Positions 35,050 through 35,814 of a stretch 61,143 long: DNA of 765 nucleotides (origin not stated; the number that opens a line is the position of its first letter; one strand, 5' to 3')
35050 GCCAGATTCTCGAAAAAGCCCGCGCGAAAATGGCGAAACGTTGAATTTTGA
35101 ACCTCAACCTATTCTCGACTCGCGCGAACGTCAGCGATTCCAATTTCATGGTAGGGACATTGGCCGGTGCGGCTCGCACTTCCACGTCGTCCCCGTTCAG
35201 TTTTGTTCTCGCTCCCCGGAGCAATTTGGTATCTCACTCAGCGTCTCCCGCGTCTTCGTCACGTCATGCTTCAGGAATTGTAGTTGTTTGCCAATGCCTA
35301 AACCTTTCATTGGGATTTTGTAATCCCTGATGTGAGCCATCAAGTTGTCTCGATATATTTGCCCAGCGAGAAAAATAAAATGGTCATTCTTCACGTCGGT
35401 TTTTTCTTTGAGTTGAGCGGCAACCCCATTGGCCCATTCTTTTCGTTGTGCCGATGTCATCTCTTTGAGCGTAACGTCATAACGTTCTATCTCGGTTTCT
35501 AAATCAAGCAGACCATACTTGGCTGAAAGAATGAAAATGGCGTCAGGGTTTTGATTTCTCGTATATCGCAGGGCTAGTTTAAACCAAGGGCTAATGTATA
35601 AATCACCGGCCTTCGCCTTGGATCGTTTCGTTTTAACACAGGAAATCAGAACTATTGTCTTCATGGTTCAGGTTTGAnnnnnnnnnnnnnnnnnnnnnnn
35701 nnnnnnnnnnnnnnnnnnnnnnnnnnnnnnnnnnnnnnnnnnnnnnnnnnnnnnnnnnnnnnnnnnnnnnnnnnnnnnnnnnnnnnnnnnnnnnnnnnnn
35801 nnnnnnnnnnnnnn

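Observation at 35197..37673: Four-gene, translationally coupled R-M-like cassette with two uncharacterised rider genes, wedged between rhomboid and purB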

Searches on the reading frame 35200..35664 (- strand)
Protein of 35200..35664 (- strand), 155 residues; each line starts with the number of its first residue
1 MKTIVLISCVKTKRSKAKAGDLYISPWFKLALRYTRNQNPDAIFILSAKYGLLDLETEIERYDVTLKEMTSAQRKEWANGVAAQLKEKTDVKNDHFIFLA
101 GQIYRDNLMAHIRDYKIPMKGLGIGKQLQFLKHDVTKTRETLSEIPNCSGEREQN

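Call 4: search_protein_families(library=pfam, proteins=[window:35200-35664:-], max_evalue=1)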
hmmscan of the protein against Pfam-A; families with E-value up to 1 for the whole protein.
window:35200-35664:- (155 aa): 4 families
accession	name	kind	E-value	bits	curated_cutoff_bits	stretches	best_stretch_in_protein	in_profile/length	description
PF21818.3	DUF6884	-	1.1e-44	152.3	30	1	4-132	1-134/135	Family of unknown function (DUF6884)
PF03883.20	H2O2_YaaD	-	0.023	14.7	29.6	1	42-106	104-169/236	Peroxide stress protein YaaA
PF11079.13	YqhG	-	0.064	12.7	25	1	30-93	158-218/258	Bacterial protein YqhG of unknown function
PF06627.17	DUF1153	-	0.17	12.4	23.5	1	45-83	39-77/87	Protein of unknown function (DUF1153)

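Call 5: search_protein_families(library=padloc, proteins=[window:35200-35664:-], max_evalue=1)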
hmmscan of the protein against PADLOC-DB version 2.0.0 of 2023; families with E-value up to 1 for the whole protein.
window:35200-35664:- (155 aa): 5 families
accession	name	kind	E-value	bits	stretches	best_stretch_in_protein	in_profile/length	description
PDLC04712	PDC-M57A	-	6.1e-54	180.1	1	1-135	1-136/138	-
PDLC02813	DpdC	-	1.3e-05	22.7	1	13-93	46-128/310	DpdC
PDLC02815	DpdC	-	6e-05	20.6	1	10-71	46-106/312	DpdC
PDLC02816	DpdC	-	0.0013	16.1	1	16-91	52-122/313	DpdC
PDLC02818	DpdC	-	0.0018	15.6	1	15-66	53-103/319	DpdC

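Call 6: search_protein_families(library=ncbifam, proteins=[window:35200-35664:-], max_evalue=1)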
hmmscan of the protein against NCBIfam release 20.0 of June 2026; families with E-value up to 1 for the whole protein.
window:35200-35664:- (155 aa): 1 family
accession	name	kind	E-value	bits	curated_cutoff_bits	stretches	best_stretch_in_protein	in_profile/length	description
NF051866.1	CtrAInhibSciP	equivalog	0.031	14.4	100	1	45-83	42-80/90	CtrA inhibitor SciP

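Call 7: search_protein_families(library=phrogs, proteins=[window:35200-35664:-], max_evalue=1)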
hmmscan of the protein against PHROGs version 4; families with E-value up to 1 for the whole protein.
window:35200-35664:- (155 aa): 4 families
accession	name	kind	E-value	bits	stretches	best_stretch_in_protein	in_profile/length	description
phrog_5935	-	unknown function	2.2e-28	100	1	2-138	7-152/155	-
phrog_5436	-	unknown function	1.8e-10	41.9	1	3-87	128-212/267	-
phrog_9688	-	unknown function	0.076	13.4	1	62-96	215-249/256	-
phrog_19716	-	unknown function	0.33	12.2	0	14-37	22-45/50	-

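Call 11: find_homologous_proteins(query=window:35200-35664:-, max_evalue=0.001)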
Query window:35200-35664:- (155 aa): 2033 proteins with E <= 0.001 among 2055 candidates; the best 120 are listed.
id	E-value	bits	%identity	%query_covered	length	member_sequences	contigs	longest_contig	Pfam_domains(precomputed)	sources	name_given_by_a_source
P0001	1.1e-97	342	100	100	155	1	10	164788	PF21818.4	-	-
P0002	1.7e-61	224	81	85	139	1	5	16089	PF21818.4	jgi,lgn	jgi:hypothetical protein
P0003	5.7e-61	222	81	85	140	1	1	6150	PF21818.4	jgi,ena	-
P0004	3.6e-60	220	77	85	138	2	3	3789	PF21818.4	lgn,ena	-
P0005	3.6e-58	213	76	85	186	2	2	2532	PF21818.4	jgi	-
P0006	5.1e-58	213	77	85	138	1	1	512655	PF21818.4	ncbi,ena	-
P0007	4.4e-56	207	75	85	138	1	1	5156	PF21818.4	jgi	jgi:hypothetical protein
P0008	1.2e-55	205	72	85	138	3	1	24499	PF21818.4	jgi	jgi:uncharacterized protein DUF6884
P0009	8.9e-50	186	65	87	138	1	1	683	PF21818.4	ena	-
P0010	2.7e-47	178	68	85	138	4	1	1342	PF21818.4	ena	-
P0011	2.3e-46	175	63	85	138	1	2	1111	PF21818.4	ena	-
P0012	2.5e-44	168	64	85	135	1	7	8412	PF21818.4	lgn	-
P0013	5.8e-44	167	60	87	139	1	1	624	PF21818.4,PF03883.21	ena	-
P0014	7.8e-44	167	61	88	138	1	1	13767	PF21818.4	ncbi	-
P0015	1.4e-43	166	61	85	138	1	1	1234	PF21818.4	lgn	-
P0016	1.9e-43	166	60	87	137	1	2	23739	PF21818.4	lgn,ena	-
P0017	2.6e-43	165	61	88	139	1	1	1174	PF21818.4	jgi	jgi:cytoplasmic iron level regulating protein YaaA (DUF328/UPF0246 family)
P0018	5.4e-43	164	62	88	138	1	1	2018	PF21818.4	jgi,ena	-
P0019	5.7e-43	164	62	85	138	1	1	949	PF21818.4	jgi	-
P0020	5.8e-43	164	54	88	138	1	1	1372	PF21818.4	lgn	-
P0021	8.6e-43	163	63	87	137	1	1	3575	PF21818.4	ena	-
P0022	8.9e-43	163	62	85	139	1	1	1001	PF21818.4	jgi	jgi:hypothetical protein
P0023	1.2e-42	163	58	91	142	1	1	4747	PF21818.4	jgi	-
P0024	2.0e-42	162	59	85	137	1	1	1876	PF21818.4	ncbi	-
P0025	3.3e-42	162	61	87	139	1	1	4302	PF21818.4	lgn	-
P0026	3.6e-42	161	58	88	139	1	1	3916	PF21818.4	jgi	jgi:hypothetical protein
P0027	3.7e-42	161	61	88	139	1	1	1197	PF21818.4,PF03883.21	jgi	jgi:cytoplasmic iron level regulating protein YaaA (DUF328/UPF0246 family)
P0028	4.2e-42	161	60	86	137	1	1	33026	PF21818.4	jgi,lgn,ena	-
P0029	4.9e-42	161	59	87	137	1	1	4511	PF21818.4,PF03883.21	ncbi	-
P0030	5.3e-42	161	61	85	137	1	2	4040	PF21818.4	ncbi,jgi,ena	-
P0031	6.3e-42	161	57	96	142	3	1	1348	PF21818.4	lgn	-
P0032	6.7e-42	161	57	85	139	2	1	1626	PF21818.4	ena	-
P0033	7.3e-42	160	63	85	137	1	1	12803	PF21818.4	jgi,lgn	jgi:cytoplasmic iron level regulating protein YaaA (DUF328/UPF0246 family)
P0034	7.4e-42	160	60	87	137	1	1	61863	PF21818.4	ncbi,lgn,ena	-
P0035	7.7e-42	160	58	88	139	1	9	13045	PF21818.4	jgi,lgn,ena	jgi:hypothetical protein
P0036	8.3e-42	160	61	85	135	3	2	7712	PF21818.4,PF03883.21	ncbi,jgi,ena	-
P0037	8.4e-42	160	60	86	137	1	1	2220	PF21818.4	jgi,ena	-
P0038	9.0e-42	160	61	85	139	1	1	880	PF21818.4,PF03883.21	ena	-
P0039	9.7e-42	160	59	85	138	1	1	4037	PF21818.4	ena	-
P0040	9.8e-42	160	57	87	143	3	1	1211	PF21818.4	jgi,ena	-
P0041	1.0e-41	160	61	85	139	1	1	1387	PF21818.4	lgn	-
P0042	1.2e-41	160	59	85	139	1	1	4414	PF21818.4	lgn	-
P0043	1.4e-41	160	58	88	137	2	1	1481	PF21818.4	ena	-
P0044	1.5e-41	159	59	88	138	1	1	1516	PF21818.4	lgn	-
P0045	1.8e-41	159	57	88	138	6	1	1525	PF21818.4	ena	-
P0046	1.9e-41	159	57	87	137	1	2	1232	PF21818.4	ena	-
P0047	2.1e-41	159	59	88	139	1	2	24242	PF21818.4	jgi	jgi:cytoplasmic iron level regulating protein YaaA (DUF328/UPF0246 family)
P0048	2.3e-41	159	59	87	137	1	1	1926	PF21818.4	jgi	jgi:hypothetical protein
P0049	2.4e-41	159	60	83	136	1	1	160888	PF21818.4,PF03883.21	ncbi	ncbi:MAG: DUF6884 domain-containing protein [archaeon]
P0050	2.6e-41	159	59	86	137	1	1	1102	PF21818.4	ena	-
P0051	2.8e-41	159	61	85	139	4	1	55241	PF21818.4,PF03883.21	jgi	-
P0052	3.0e-41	159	61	85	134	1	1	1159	PF21818.4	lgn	-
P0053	3.0e-41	158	61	85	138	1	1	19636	PF21818.4,PF03883.21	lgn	-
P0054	3.1e-41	158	60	87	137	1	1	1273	PF21818.4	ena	-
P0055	3.2e-41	158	60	85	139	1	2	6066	PF21818.4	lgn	-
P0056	3.5e-41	158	58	86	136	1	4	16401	PF21818.4,PF03883.21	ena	-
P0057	3.6e-41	158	60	88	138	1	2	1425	PF21818.4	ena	-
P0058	3.6e-41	158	57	87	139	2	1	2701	PF21818.4,PF03883.21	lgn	-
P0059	3.6e-41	158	59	88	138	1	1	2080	PF21818.4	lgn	-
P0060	3.7e-41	158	60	88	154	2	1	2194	PF21818.4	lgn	-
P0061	4.2e-41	158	62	83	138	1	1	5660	PF21818.4,PF03883.21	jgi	-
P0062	4.2e-41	158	59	85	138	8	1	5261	PF21818.4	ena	-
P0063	4.8e-41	158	58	86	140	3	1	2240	PF21818.4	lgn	-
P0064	5.0e-41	158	61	85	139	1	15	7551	PF21818.4,PF03883.21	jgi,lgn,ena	-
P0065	5.0e-41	158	59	85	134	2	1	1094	PF21818.4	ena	-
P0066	5.0e-41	158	58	88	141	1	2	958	PF21818.4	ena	-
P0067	5.1e-41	158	56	85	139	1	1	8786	PF21818.4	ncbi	-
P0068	5.4e-41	158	60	87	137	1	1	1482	PF21818.4,PF03883.21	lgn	-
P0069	5.4e-41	158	61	85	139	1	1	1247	PF21818.4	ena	-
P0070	6.1e-41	157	62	85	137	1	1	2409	PF21818.4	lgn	-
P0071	6.3e-41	157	55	88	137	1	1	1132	PF21818.4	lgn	-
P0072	6.3e-41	157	60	86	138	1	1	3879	PF21818.4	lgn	-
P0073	6.5e-41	157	56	86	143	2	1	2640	PF21818.4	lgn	-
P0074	6.6e-41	157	61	85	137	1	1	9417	PF21818.4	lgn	-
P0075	7.0e-41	157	60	87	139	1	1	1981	PF21818.4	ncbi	-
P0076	7.0e-41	157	59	85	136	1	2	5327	PF21818.4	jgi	jgi:hypothetical protein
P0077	7.0e-41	157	60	85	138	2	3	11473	PF21818.4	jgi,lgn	-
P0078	7.2e-41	157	59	86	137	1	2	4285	PF21818.4,PF03883.21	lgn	-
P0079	7.3e-41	157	59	87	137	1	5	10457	PF21818.4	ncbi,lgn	ncbi:MAG: conserved hypothetical protein [Methanobrevibacter sp. CfCl-M3]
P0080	7.4e-41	157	58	86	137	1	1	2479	PF21818.4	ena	-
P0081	8.1e-41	157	57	86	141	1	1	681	PF21818.4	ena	-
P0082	8.3e-41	157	56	84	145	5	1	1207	PF21818.4,PF03883.21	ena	-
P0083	8.5e-41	157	62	85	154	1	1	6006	PF21818.4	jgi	jgi:hypothetical protein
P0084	8.6e-41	157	58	87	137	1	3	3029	PF21818.4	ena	-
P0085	8.8e-41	157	62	83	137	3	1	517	PF21818.4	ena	-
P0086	8.8e-41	157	60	85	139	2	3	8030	PF21818.4,PF03883.21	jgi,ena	-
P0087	8.9e-41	157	60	85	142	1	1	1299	PF21818.4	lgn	-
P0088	9.1e-41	157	61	85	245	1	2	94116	PF24698.2,PF21818.4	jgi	jgi:hypothetical protein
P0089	9.3e-41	157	61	85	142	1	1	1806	PF21818.4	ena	-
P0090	9.6e-41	157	56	85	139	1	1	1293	PF21818.4,PF03883.21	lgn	-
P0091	1.0e-40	157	61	85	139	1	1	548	PF21818.4,PF03883.21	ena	-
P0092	1.1e-40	157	60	85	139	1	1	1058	PF21818.4,PF03883.21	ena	-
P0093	1.2e-40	157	56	86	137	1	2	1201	PF21818.4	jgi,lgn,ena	-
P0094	1.2e-40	157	59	85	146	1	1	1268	PF21818.4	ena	-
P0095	1.2e-40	157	57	86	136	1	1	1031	PF21818.4,PF03883.21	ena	-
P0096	1.2e-40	156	54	90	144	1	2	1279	PF21818.4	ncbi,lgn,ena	-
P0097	1.2e-40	156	57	87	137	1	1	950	PF21818.4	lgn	-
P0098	1.2e-40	156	60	88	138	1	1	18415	PF21818.4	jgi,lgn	jgi:cytoplasmic iron level regulating protein YaaA (DUF328/UPF0246 family)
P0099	1.3e-40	156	57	85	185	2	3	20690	PF21818.4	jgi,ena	-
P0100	1.3e-40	156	58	88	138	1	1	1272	PF21818.4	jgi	jgi:hypothetical protein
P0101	1.3e-40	156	61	88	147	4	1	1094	PF21818.4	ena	-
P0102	1.3e-40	156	60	85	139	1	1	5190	PF21818.4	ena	-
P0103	1.3e-40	156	60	84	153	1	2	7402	PF21818.4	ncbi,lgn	-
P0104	1.3e-40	156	60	85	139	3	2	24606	PF21818.4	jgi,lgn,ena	-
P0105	1.3e-40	156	58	87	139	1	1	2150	PF21818.4,PF03883.21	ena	-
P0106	1.4e-40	156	58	85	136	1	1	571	PF21818.4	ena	-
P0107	1.4e-40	156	58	86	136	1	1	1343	PF21818.4,PF03883.21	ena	-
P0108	1.5e-40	156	60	85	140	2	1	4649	PF21818.4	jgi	jgi:cytoplasmic iron level regulating protein YaaA (DUF328/UPF0246 family)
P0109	1.5e-40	156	60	85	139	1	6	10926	PF21818.4,PF03883.21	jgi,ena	-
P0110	1.7e-40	156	56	85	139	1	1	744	PF21818.4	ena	-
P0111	1.7e-40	156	61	85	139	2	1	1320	PF21818.4,PF03883.21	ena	-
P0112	1.8e-40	156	60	85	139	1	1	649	PF21818.4,PF03883.21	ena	-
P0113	1.8e-40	156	60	85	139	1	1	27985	PF21818.4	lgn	-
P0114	1.8e-40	156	59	85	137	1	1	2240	PF21818.4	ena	-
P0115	1.8e-40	156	57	90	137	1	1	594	PF21818.4,PF03883.21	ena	-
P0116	1.9e-40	156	56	85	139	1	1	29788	PF21818.4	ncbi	-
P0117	1.9e-40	156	54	85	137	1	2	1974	PF21818.4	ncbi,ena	-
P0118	2.0e-40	156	59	86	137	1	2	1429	PF21818.4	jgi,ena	-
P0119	2.2e-40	156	59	85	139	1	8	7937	PF21818.4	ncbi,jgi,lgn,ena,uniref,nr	ncbi:hypothetical protein COT12_00510 [Candidatus Berkelbacteria bacterium CG08_land_8_20_14_0_20_39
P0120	2.2e-40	156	58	85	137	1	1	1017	PF21818.4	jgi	jgi:hypothetical protein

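Call 12: find_encoding_contigs(protein=P0001, flank=8000, max_places=10)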
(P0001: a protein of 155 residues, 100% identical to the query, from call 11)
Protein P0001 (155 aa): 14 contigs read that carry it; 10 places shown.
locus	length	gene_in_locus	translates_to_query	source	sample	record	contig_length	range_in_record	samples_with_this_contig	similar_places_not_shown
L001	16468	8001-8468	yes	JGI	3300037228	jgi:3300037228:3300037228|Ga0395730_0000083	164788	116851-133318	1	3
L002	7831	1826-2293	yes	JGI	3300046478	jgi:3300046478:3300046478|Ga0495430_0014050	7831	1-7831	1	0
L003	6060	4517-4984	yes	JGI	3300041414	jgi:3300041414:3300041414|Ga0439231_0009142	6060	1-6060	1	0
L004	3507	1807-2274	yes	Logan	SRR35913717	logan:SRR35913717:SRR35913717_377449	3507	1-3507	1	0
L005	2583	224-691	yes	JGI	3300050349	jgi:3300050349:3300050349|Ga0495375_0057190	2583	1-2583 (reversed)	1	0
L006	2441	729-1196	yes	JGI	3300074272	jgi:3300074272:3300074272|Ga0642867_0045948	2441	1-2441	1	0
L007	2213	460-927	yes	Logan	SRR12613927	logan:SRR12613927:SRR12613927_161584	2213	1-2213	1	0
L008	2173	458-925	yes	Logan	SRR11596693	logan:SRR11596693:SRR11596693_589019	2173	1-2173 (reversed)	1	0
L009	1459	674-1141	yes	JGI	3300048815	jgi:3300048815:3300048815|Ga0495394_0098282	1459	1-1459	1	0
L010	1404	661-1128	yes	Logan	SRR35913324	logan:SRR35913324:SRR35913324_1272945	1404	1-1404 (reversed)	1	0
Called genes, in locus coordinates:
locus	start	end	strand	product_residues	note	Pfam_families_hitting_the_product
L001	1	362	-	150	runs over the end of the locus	PF13083:KH_KhpA-B, PF01424:R3H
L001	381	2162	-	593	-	PF14849:YidC_periplas, PF02096:60KD_IMP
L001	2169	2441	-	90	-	PF01809:YidD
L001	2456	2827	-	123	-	PF00825:Ribonuclease_P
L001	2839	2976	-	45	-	PF00468:Ribosomal_L34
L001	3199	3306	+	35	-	-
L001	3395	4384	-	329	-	PF00248:Aldo_ket_red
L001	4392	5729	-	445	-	PF00206:Lyase_1, PF10397:ADSL_C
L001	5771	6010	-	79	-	-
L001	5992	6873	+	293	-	PF12183:NotI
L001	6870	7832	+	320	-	PF02086:MethyltransfD12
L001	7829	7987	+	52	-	-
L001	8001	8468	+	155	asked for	PF21818:DUF6884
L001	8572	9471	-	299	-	PF08551:DUF1751 (weak), PF01694:Rhomboid, PF20216:DUF6576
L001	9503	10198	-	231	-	PF00005:ABC_tran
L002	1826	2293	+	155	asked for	PF21818:DUF6884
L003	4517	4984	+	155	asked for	PF21818:DUF6884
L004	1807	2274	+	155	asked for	PF21818:DUF6884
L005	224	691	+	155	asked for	PF21818:DUF6884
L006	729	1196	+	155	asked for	PF21818:DUF6884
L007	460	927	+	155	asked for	PF21818:DUF6884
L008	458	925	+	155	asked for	PF21818:DUF6884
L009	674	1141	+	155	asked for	PF21818:DUF6884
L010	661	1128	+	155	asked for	PF21818:DUF6884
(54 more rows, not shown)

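Call 13: find_encoding_contigs(protein=P0006, flank=8000, max_places=4)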
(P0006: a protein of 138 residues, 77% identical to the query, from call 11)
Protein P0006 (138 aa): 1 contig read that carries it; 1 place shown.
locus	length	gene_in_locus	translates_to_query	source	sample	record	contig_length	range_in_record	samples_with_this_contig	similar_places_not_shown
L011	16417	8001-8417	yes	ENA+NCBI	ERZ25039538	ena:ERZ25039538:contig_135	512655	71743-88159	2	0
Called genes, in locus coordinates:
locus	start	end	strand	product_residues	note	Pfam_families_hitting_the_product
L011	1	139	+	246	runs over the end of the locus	PF17191:RecG_wedge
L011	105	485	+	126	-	PF04851:ResIII (weak), PF00270:DEAD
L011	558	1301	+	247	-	-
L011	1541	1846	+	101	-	-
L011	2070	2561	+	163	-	-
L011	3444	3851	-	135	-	-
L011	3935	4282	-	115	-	-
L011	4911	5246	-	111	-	-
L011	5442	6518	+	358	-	PF00117:GATase, PF02540:NAD_synthase, PF03054:tRNA_Me_trans (faint)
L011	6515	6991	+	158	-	PF00958:GMP_synt_C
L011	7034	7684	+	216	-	-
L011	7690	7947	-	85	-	PF14255:Zn_ribbon_21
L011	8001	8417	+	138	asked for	PF21818:DUF6884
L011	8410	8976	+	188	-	PF26468:GIY_YIG_3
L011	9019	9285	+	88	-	PF01527:HTH_Tnp_1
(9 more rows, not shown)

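Call 15: find_related_loci(query=A1, collection=genome_contigs, flank=6000)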
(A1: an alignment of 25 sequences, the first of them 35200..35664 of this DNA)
Query A1 (155 aa) in genome_contigs; peptide patterns used: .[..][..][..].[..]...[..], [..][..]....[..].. (x = any residue, [..] = any of these).
407 stretches matched a pattern; 354 encode a relative of the query (tblastn E <= 1e-3); the best 80 are kept; 80 distinct loci.
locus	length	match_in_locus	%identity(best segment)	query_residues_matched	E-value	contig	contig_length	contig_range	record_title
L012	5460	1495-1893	63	1-132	1e-48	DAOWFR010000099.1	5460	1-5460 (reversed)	MAG TPA_asm: Methanobacteriota archaeon isolate CSMAG_1970 CSMAG_1970_k141_5781170_length_5460_cov_12.0000, whole genome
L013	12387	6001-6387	60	4-131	4e-48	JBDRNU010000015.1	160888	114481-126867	MAG: archaeon isolate MEGAHIT-group-1.914 k141_8327546, whole genome shotgun sequence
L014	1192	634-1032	56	1-132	1e-50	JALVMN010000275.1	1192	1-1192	MAG: Desulfobacterales bacterium isolate A3_maxbin2_scaf2bin.080 A3_NODE_432940_length_1192_cov_1.769014, whole genome s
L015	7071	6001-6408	60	1-135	3e-48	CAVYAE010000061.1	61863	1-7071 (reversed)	MAG: uncultured Bacteroidetes bacterium isolate MFD01223.bin.1.57 genome assembly, contig: contig_37923, whole genome sh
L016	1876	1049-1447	59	1-132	6e-49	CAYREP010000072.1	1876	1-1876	MAG TPA_asm: Candidatus Woesearchaeota archaeon isolate binchicken_co81_518 genome assembly, contig: NODE_150499_length_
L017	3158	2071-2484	53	1-137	3e-47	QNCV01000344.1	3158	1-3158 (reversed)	MAG: Candidatus Neomarinimicrobiota bacterium isolate B118_G9 B118_Guay9_scaffold_74693, whole genome shotgun sequence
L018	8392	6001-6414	55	1-137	2e-47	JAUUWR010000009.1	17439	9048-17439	MAG: bacterium isolate CSMAG_44 CSMAG_44_k141_606203_length_17439_cov_7.0000, whole genome shotgun sequence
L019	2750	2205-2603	56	1-132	2e-47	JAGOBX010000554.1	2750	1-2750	Candidatus Dependentiae bacterium isolate Go_SlDig_bin_425 Go_SlDig_150398_length_2750_cov_4.201296, whole genome shotgu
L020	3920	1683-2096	54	1-137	5e-47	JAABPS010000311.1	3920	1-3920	MAG: Desulfobacteraceae bacterium isolate S01.Bin004 Scaffold_269, whole genome shotgun sequence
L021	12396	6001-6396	61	1-131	3e-47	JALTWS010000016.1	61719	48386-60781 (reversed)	MAG: Candidatus Azambacteria bacterium isolate S141_metabat1_scaf2bin.007 S141_NODE_236_length_61719_cov_4.883751, whole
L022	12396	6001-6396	58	1-131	4e-47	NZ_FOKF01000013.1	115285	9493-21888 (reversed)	Collimonas sp. OK607, whole genome shotgun sequence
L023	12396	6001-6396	61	1-131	1e-46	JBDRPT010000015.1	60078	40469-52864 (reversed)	MAG: Chloroflexota bacterium isolate MEGAHIT-group-2.133 k141_188191, whole genome shotgun sequence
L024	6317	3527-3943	57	1-138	1e-46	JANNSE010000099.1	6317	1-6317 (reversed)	MAG: Candidatus Woesearchaeota archaeon isolate SOY_31_metabat_27 SOY_31_k141_2560126, whole genome shotgun sequence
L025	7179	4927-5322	56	1-131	7e-47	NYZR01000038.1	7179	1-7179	MAG: Candidatus Pacearchaeota archaeon isolate ARS50 MHASMcontig_149607, whole genome shotgun sequence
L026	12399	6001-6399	60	1-132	1e-46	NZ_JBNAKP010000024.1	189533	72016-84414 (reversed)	MAG: Methanosarcina sp. isolate MSAR-AD2 2412800024, whole genome shotgun sequence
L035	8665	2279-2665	59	4-131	8e-46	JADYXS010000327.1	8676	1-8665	MAG: Candidatus Obscuribacter sp. isolate MP5IB2 169 k99_1146909, whole genome shotgun sequence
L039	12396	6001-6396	58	1-131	1e-45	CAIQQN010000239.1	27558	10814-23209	MAG: uncultured Anaerolineales bacterium isolate AlinenSedimentsD2_bin-0111 genome assembly, contig: bin-0111:239/330, w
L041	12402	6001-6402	57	4-136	2e-45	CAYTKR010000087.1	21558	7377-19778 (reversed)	MAG TPA_asm: uncultured Anaerolineales bacterium isolate SRP167671_co2_274 genome assembly, contig: NODE_3275_length_215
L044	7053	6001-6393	59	2-131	3e-45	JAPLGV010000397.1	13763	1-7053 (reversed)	MAG: Chloroflexota bacterium isolate LacPavin_0419_WC90_MAG_56_8 LacPavin_0419_WC90_scaffold_574702, whole genome shotgu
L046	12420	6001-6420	56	1-139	7e-45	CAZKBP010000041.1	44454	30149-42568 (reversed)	MAG TPA_asm: uncultured Cytophagaceae bacterium isolate SRP128890_co1_134 genome assembly, contig: NODE_1446_length_4445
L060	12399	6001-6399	56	1-132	4e-44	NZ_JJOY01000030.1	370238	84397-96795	Methanosarcina sp. 2.H.T.1A.6 scaffold6_1_size370918-refined, whole genome shotgun sequence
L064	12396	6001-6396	54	1-131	1e-43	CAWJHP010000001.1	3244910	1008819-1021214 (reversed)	MAG: uncultured Chloroflexia bacterium isolate MFD03726.bin.1.113 genome assembly, contig: contig_18815, whole genome sh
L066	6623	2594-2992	57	1-132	2e-43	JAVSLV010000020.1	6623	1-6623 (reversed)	MAG: Methanobacterium sp. isolate OMB003 c_000000001097, whole genome shotgun sequence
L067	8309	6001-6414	54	1-137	2e-43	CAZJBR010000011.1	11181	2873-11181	MAG TPA_asm: uncultured Methanosarcinales archaeon isolate binchicken_co38_212 genome assembly, contig: NODE_12375_lengt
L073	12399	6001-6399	56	1-132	5e-43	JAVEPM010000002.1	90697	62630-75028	MAG: Methanolobus sp. isolate BF_dRep_2 scaffold_407_c1_biofilm_2017, whole genome shotgun sequence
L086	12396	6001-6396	58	1-131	4e-42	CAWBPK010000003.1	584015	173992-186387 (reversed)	MAG: uncultured Chloroflexia bacterium isolate MFD01299.bin.1.98 genome assembly, contig: contig_28952, whole genome sho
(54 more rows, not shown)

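Call 21: search_protein_families(library=pfam, alignment_id=A2, max_evalue=0.01)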
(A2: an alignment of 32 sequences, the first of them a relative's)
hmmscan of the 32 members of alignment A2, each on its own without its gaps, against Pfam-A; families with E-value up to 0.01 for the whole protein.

A. member 1, L020:2095-2730:+ (212 aa): 0 families

B. families by the number of members that match (of 32 scanned): 8 families
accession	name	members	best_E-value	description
PF01986.22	DUF123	8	0.00032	Domain of unknown function DUF123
PF20815.3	GIY_YIG_2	4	0.00097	GIY-YIG catalytic domain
PF11995.13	DUF3490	2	0.0027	Domain of unknown function (DUF3490)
PF01541.30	GIY-YIG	1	0.004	GIY-YIG catalytic domain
PF18469.7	PH_18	1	0.0049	Pleckstrin homology domain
PF01155.25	HypA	1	0.006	Hydrogenase/urease nickel incorporation, metallochaperone, hypA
PF08345.17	YscJ_FliF_C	1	0.0066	Flagellar M-ring protein C-terminal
PF20420.3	DUF6702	1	0.0068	Domain of unknown function (DUF6702)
